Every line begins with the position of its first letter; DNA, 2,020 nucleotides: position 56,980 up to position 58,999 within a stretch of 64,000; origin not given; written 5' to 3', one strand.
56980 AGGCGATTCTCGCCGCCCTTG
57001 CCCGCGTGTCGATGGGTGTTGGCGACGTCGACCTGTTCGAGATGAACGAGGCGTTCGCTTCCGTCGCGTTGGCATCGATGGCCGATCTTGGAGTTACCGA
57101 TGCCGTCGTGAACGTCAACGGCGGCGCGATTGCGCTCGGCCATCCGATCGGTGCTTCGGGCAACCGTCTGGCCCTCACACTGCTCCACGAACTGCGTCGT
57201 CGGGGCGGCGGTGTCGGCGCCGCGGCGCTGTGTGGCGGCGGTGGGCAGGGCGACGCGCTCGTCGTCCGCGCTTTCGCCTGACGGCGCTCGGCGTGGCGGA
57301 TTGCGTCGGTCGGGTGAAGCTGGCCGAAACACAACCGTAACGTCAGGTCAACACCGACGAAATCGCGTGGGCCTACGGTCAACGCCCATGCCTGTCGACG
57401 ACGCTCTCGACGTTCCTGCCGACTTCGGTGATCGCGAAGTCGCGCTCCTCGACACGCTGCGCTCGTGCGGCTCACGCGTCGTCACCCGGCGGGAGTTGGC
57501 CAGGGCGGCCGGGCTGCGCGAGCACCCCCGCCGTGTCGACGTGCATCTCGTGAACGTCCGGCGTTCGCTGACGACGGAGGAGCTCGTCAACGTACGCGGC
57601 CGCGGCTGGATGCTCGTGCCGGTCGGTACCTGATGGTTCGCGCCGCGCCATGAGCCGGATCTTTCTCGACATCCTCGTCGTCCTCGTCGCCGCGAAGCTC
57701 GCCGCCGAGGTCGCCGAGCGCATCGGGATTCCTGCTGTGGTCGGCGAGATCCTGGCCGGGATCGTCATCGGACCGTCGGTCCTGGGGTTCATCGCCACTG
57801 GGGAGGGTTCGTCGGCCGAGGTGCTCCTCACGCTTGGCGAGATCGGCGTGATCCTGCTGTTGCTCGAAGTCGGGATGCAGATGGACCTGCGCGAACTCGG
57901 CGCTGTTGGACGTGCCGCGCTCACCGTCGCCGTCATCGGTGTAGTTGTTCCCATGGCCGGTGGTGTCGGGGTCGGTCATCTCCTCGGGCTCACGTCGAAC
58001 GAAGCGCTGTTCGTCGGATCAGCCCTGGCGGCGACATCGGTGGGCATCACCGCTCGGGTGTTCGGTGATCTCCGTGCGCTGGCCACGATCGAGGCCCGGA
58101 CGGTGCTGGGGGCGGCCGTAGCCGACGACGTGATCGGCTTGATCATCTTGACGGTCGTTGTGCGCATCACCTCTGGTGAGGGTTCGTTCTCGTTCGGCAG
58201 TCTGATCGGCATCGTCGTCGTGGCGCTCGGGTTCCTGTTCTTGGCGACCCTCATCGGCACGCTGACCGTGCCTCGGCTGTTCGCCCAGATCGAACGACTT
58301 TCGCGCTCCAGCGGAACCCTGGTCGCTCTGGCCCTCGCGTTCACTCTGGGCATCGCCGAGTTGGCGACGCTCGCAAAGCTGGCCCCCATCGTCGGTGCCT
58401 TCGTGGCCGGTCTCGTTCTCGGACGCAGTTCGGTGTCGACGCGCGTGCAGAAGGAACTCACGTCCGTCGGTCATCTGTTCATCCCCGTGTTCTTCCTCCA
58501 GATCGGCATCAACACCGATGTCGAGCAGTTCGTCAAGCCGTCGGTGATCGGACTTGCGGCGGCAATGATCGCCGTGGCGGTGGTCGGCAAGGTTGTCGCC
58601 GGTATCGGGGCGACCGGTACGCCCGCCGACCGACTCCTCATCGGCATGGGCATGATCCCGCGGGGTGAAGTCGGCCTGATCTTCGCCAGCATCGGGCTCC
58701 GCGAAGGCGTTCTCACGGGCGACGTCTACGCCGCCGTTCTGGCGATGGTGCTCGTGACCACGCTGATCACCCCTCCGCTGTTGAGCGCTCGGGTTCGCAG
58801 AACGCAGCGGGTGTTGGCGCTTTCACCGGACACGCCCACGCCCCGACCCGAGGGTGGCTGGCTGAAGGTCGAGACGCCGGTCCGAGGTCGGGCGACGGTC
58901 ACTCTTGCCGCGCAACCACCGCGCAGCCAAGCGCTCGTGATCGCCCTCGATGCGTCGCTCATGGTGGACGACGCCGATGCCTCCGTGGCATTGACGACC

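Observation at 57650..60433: Antiporter fused to a GlnD-like nitrogen-sensor half (two ACT domains, no nucleotidyltransferase)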

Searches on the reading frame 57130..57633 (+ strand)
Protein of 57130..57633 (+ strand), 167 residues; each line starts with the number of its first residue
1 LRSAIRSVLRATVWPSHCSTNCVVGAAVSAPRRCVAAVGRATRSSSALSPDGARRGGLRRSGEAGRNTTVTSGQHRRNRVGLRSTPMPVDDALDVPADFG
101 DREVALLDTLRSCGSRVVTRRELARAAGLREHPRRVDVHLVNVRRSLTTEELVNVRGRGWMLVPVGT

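Call 3: search_protein_families(library=pfam, proteins=[window:57130-57633:+], max_evalue=1)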
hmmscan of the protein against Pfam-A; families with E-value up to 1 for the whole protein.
window:57130-57633:+ (167 aa): 2 families
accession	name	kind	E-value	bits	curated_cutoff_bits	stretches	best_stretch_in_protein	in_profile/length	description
PF00486.34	Trans_reg_C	-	7.1e-05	23.2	26.2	1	99-162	6-77/77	Transcriptional regulatory protein, C terminal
PF04732.19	Filament_head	-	0.28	12.5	23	1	29-94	4-68/84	Intermediate filament head (DNA binding) region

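Call 4: search_protein_families(library=ncbifam, proteins=[window:57130-57633:+], max_evalue=1)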
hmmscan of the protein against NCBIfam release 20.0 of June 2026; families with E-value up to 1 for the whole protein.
window:57130-57633:+ (167 aa): 1 family
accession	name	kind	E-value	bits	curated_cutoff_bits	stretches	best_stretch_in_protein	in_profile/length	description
NF053854.1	RespRegPhoBBctds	equivalog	0.25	10.6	270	1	98-160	155-222/225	two-component system response regulator PhoB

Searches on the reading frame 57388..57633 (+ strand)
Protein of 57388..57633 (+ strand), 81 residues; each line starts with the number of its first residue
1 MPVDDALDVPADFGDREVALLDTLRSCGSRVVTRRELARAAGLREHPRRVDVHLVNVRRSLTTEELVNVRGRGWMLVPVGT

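Call 78: search_solved_structures(query=window:57388-57633:+, max_evalue=1, show_alignments=1)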
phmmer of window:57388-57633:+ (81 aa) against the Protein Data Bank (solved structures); distinct sequences matched with E-value up to 1: 5.
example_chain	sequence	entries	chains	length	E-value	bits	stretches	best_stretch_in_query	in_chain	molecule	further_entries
7e1d_B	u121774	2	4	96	0.14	15.7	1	19-76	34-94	DNA-binding response regulator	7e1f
6vy1_A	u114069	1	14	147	0.14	15.7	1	33-81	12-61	Prefoldin subunit alpha 2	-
7e92_A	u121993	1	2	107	0.18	15.4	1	19-76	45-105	DNA-binding response regulator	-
5tw1_A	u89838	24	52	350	0.57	13.8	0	22-75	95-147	DNA-directed RNA polymerase subunit alpha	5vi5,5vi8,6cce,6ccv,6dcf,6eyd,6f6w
7e1b_A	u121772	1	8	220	0.71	13.5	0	20-75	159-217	DNA-binding response regulator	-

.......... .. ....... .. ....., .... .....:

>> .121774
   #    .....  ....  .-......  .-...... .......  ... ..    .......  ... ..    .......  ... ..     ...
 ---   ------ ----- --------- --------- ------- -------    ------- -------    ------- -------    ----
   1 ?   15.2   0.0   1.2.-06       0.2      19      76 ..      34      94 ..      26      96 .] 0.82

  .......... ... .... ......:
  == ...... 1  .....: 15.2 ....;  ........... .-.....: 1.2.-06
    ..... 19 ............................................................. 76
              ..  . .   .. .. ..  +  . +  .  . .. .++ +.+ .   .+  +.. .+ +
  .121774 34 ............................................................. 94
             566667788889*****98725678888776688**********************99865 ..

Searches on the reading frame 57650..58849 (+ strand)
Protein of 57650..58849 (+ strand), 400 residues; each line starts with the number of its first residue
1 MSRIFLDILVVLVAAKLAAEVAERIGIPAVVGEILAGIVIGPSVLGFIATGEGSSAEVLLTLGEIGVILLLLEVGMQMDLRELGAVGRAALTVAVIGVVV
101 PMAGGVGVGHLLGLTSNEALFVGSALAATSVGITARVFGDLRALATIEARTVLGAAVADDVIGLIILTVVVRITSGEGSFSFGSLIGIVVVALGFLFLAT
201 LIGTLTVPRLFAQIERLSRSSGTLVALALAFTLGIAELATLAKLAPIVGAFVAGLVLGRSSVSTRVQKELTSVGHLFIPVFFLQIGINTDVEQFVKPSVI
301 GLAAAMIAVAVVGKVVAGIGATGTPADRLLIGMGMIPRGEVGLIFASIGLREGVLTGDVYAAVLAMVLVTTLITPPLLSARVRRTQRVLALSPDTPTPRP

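Call 36: search_solved_structures(query=window:57650-58849:+, max_evalue=0.00001, show_alignments=2)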
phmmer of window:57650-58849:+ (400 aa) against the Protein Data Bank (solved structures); distinct sequences matched with E-value up to 0.00001: 5.
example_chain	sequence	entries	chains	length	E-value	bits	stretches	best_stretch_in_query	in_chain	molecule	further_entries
4bwz_A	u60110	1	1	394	2.3e-62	214.7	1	5-390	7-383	NA(+)/H(+) ANTIPORTER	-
5bz3_A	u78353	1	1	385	4.2e-62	213.8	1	5-388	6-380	Na(+)/H(+) antiporter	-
5bz2_A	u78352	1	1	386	5.5e-62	213.5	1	5-388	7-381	Na(+)/H(+) antiporter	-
8bxg_A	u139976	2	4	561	1.3e-14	57.6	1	5-296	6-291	Glutathione-regulated potassium-efflux system protein KefC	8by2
9emb_A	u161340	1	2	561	6.5e-14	55.3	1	5-296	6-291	Glutathione-regulated potassium-efflux system protein KefC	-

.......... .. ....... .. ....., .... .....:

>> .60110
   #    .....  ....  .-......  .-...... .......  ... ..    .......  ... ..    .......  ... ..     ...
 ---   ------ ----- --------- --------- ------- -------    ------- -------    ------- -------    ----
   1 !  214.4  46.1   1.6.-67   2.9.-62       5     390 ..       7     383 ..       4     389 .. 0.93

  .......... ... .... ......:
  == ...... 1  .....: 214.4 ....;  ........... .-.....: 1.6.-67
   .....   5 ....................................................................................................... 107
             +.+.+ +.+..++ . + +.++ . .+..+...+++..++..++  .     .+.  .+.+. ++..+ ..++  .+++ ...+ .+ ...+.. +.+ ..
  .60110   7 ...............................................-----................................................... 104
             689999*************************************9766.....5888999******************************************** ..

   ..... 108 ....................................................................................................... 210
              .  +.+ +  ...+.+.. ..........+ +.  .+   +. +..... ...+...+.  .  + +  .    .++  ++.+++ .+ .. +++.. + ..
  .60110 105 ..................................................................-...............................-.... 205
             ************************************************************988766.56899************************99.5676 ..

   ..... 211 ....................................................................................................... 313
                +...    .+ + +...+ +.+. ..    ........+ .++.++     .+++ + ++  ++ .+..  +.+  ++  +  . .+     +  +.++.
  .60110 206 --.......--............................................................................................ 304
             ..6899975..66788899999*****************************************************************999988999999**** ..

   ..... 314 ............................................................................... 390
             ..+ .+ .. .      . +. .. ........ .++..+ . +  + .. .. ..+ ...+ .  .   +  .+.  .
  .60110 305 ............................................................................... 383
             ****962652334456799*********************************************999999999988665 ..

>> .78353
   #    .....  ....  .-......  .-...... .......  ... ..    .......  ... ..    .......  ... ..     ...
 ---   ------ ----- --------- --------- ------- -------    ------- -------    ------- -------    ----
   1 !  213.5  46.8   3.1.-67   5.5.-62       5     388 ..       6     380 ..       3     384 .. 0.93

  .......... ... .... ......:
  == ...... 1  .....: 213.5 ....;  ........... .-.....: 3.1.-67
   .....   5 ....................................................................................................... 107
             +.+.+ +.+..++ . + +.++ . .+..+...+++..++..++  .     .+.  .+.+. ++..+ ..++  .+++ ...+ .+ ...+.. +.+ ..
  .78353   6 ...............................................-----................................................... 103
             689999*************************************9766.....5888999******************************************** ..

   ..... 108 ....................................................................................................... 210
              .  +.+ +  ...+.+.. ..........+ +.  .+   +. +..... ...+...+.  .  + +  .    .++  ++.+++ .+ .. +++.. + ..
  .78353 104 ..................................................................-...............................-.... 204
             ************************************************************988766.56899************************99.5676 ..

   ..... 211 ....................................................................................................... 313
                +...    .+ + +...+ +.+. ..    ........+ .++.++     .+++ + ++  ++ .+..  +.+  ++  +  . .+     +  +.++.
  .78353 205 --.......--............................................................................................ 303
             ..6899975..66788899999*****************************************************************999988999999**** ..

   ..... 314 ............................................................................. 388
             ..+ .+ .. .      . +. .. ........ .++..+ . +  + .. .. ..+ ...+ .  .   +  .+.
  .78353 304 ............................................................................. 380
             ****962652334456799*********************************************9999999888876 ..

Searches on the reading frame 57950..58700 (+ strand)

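Call 68: search_solved_structures(query=window:57950-58700:+, max_evalue=0.001, show_alignments=5)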
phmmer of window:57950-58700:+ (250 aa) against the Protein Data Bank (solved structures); distinct sequences matched with E-value up to 0.001: 4.
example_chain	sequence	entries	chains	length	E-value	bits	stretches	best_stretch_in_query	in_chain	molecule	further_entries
5bz3_A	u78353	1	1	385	1.2e-33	120.3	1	1-250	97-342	Na(+)/H(+) antiporter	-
4bwz_A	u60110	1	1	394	1.3e-33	120.2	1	1-250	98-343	NA(+)/H(+) ANTIPORTER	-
5bz2_A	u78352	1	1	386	1.3e-33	120.1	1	1-250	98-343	Na(+)/H(+) antiporter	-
8bxg_A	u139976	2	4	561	0.00061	23.1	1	10-196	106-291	Glutathione-regulated potassium-efflux system protein KefC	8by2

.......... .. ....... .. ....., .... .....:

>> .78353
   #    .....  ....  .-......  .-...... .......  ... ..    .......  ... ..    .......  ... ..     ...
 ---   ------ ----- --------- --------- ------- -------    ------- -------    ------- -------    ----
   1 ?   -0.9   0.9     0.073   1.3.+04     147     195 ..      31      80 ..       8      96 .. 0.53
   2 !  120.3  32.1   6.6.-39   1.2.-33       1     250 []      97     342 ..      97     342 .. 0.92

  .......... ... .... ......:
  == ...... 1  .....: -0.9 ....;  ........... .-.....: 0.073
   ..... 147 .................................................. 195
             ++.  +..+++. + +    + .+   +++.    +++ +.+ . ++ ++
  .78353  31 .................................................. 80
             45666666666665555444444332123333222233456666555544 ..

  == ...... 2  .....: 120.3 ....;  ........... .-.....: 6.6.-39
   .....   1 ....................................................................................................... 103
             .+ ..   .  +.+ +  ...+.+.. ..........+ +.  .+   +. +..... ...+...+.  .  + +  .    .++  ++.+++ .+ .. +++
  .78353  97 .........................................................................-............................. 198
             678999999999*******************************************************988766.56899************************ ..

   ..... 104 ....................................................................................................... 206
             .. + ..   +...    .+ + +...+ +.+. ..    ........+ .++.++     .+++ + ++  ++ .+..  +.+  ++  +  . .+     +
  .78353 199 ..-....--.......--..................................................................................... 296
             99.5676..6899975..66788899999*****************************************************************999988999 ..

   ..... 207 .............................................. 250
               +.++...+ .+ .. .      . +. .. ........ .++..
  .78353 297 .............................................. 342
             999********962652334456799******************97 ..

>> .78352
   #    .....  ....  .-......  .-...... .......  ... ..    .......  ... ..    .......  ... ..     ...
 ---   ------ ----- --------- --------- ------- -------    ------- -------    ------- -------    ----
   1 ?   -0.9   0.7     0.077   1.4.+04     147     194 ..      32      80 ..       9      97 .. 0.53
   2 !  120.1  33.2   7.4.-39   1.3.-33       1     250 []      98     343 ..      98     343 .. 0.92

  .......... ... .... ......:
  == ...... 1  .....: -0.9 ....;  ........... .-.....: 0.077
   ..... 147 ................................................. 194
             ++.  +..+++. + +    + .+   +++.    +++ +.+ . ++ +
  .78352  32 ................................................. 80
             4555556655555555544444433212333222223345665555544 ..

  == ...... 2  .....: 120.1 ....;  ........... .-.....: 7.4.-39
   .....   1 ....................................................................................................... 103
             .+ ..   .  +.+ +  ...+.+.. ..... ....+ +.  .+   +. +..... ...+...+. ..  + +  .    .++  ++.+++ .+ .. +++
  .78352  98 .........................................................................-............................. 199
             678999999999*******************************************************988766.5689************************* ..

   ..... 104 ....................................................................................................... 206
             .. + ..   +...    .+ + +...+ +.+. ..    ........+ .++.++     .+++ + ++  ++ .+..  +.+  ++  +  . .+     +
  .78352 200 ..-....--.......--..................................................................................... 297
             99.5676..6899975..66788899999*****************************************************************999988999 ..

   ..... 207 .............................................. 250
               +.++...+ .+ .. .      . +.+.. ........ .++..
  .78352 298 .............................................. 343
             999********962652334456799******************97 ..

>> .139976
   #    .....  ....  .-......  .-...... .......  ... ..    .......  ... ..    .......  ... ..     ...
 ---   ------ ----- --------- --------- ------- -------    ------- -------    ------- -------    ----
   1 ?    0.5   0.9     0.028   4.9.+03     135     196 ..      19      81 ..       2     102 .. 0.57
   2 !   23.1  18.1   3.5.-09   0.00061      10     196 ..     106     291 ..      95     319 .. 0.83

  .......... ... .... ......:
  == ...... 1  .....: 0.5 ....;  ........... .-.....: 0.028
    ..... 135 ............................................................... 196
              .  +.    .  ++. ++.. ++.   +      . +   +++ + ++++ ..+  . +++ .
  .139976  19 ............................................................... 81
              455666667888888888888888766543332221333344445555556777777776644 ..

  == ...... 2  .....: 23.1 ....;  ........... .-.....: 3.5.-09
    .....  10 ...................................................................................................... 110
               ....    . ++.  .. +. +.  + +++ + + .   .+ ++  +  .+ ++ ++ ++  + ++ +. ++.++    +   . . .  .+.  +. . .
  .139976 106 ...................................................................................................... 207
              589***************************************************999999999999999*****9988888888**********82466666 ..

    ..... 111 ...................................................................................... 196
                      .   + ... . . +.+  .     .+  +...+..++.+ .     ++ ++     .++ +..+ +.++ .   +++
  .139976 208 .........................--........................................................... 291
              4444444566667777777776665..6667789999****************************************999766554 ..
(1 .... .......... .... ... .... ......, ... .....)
